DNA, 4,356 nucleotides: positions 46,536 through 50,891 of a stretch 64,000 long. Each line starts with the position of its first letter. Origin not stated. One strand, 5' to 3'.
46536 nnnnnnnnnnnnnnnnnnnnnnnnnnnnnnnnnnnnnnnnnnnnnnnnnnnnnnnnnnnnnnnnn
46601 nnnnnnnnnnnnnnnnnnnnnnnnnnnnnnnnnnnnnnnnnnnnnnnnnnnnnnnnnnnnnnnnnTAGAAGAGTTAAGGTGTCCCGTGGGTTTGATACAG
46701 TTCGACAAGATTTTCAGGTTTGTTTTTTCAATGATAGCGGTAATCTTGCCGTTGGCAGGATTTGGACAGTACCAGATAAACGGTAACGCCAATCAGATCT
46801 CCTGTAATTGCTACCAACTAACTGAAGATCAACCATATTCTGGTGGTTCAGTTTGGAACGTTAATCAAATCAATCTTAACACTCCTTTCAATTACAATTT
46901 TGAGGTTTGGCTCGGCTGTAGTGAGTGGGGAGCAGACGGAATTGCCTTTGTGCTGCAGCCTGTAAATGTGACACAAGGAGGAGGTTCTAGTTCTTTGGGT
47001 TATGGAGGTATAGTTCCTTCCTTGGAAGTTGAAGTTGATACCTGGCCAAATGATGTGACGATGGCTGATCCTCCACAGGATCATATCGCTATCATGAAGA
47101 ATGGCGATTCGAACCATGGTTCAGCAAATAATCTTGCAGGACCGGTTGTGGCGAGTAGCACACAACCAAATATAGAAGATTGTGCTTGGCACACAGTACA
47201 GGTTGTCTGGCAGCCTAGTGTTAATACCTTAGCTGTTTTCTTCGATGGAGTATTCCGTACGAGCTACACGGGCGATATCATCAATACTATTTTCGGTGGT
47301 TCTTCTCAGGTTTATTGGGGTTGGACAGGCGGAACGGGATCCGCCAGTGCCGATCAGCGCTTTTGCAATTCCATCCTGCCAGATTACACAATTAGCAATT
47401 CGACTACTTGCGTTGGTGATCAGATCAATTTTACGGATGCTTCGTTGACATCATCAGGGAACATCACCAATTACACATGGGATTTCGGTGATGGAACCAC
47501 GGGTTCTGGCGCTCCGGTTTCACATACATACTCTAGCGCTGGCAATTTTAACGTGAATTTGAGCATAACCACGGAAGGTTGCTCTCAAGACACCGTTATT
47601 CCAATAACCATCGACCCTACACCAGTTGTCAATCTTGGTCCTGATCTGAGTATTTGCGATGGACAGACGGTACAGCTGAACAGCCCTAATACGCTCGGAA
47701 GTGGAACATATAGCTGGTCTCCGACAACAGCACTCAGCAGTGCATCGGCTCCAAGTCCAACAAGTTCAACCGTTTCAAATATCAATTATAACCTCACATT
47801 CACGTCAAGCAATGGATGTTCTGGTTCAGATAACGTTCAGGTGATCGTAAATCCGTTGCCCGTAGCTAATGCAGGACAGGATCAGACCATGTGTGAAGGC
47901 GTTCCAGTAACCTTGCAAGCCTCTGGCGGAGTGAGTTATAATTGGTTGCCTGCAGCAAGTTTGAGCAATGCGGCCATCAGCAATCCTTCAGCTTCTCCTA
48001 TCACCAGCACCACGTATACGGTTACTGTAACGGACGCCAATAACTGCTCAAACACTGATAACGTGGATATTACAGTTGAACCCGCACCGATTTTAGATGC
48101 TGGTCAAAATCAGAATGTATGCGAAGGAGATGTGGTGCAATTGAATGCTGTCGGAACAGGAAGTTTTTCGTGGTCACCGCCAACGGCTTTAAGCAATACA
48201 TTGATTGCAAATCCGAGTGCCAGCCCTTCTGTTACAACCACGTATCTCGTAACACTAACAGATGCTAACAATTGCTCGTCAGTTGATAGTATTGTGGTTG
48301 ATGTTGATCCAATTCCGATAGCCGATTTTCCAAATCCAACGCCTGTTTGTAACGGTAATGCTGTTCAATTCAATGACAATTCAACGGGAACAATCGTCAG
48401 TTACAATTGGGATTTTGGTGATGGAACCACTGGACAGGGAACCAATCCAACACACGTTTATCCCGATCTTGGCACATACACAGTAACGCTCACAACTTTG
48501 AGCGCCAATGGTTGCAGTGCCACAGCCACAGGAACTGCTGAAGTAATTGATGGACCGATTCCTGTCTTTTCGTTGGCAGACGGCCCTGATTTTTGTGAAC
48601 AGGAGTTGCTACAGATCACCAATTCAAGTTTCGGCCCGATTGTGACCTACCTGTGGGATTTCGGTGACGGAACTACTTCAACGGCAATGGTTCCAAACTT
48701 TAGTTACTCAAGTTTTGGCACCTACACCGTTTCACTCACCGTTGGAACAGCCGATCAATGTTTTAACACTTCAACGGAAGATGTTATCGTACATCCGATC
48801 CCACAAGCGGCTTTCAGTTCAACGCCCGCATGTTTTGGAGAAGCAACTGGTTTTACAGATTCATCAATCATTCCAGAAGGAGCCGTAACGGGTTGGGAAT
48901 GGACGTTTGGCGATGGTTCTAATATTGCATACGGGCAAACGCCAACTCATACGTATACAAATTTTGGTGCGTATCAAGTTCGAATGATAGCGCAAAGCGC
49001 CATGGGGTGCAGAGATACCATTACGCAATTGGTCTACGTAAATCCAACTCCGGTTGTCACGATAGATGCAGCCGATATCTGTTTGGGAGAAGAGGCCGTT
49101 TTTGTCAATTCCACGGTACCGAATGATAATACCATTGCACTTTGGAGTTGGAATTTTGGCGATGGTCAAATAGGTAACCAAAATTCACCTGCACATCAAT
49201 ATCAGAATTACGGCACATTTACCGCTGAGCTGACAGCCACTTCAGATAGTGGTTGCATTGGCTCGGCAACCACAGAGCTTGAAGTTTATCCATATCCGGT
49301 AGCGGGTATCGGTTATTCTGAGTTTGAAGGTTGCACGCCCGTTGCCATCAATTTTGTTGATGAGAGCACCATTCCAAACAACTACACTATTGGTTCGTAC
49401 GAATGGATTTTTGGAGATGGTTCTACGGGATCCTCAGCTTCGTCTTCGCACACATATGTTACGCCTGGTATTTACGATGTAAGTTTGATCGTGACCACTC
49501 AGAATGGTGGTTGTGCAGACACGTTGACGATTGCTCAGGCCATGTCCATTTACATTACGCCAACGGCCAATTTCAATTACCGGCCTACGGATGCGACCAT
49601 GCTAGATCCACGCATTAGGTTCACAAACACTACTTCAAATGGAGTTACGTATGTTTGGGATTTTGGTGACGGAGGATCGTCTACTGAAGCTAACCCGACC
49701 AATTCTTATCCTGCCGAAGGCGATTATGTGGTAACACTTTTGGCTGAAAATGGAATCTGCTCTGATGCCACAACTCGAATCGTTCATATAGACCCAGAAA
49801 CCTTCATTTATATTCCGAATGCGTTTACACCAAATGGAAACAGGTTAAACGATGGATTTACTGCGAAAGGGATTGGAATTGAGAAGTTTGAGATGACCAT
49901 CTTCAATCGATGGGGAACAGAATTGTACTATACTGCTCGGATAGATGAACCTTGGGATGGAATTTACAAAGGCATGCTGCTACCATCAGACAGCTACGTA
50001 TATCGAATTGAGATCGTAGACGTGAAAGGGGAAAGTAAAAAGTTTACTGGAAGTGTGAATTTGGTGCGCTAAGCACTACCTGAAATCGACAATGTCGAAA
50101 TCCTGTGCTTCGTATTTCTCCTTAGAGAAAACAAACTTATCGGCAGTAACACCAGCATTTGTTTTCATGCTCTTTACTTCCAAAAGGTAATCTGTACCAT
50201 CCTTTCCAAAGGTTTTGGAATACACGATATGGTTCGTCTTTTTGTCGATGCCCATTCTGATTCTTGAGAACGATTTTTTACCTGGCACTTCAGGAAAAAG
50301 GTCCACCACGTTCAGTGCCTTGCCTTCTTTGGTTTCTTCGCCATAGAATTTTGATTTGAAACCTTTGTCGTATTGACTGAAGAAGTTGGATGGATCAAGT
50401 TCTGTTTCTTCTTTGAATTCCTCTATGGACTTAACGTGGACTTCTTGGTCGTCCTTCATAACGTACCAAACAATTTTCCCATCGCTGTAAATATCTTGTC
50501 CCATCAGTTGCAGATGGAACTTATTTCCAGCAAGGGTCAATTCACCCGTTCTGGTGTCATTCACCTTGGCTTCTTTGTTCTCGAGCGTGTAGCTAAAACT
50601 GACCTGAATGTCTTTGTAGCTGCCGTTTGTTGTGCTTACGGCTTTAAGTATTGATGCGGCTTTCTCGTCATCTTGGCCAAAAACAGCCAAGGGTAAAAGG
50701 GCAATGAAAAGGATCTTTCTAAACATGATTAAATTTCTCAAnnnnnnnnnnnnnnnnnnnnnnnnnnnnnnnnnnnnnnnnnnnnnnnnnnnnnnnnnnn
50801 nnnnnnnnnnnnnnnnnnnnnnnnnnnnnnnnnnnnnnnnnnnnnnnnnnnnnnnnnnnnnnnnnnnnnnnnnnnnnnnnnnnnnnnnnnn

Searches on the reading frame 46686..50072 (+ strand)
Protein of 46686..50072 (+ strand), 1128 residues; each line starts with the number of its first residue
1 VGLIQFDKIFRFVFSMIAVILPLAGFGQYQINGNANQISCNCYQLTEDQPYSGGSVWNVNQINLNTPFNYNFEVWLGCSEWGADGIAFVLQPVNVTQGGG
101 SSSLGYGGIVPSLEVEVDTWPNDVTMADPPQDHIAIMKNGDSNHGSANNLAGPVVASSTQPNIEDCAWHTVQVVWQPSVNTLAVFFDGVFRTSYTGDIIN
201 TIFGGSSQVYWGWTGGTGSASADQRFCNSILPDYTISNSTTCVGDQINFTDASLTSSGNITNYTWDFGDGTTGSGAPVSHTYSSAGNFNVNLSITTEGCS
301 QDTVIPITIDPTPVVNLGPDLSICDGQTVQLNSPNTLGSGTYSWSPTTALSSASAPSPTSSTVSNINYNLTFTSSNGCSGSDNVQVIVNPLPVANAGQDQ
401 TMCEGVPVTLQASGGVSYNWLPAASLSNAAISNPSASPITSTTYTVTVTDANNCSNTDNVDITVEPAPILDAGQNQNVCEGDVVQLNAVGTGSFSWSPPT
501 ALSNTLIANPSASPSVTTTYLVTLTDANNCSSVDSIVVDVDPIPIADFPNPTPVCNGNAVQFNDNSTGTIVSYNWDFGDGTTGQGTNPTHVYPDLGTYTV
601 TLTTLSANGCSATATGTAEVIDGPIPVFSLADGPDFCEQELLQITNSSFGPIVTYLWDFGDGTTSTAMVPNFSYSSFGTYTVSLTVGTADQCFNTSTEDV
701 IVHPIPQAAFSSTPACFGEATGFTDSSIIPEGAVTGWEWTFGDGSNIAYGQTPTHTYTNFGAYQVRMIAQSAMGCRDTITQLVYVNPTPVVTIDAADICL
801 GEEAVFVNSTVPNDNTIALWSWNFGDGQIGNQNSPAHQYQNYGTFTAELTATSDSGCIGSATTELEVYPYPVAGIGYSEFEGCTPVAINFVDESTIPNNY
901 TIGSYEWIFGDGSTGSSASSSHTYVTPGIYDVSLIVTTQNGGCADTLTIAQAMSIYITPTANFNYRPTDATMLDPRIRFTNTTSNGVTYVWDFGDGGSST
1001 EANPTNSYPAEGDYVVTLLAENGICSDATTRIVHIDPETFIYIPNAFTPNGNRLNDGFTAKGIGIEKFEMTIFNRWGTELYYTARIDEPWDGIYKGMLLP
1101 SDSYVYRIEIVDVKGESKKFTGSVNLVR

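Call 7: search_protein_families(library=ncbifam, proteins=[window:46686-50072:+], max_evalue=0.01)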
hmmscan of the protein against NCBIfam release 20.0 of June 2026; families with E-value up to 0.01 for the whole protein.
window:46686-50072:+ (1128 aa): 2 families
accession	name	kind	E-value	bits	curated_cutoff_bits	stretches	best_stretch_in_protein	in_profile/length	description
TIGR00864.1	PCC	subfamily_domain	6.2e-29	99.2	1861.4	2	735-1032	1087-1387/2700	polycystin cation channel protein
TIGR04131.1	Bac_Flav_CTERM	domain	8.2e-15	54.7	35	1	1042-1128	2-85/85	T9SS type B sorting domain-containing protein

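Call 27: search_protein_families(library=pfam, proteins=[window:46686-50072:+], max_evalue=0.0001)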
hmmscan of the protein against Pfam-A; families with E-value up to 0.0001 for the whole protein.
window:46686-50072:+ (1128 aa): 6 families
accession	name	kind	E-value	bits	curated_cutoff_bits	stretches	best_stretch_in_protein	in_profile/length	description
PF18911.6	PKD_4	-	3.4e-109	357.5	27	7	544-618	4-81/85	PKD domain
PF00801.26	PKD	-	1.1e-66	221.3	23.5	7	550-613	7-74/80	PKD domain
PF18483.9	Lectin_L-type_dom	-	4.3e-44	151.4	78.3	1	28-228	9-213/215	Legume lectin beta-barrel domain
PF13585.12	CHU_C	-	9.3e-15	55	27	1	1042-1125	2-85/86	CHU_C Type IX secretion signal domain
PF22352.2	K319L-like_PKD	-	2e-11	44.2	27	0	396-464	1-84/84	K319L-like, PKD domain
PF19081.6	Ig_7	-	3.2e-10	40.6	27.3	1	398-466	8-84/84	Ig-like domain CHU_C associated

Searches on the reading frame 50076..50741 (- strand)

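Call 27: search_protein_families(library=pfam, proteins=[window:50076-50741:-], max_evalue=0.0001)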
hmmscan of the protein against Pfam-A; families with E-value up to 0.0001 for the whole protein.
window:50076-50741:- (221 aa): 2 families
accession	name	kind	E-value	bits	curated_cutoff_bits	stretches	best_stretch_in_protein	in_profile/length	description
PF03548.22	LolA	-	1.2e-11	45.1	23.6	1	43-205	4-164/165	Outer membrane lipoprotein carrier protein LolA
PF16584.11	LolA_2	-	1.3e-05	25.6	26.8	1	21-132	4-109/152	Outer membrane lipoprotein carrier protein LolA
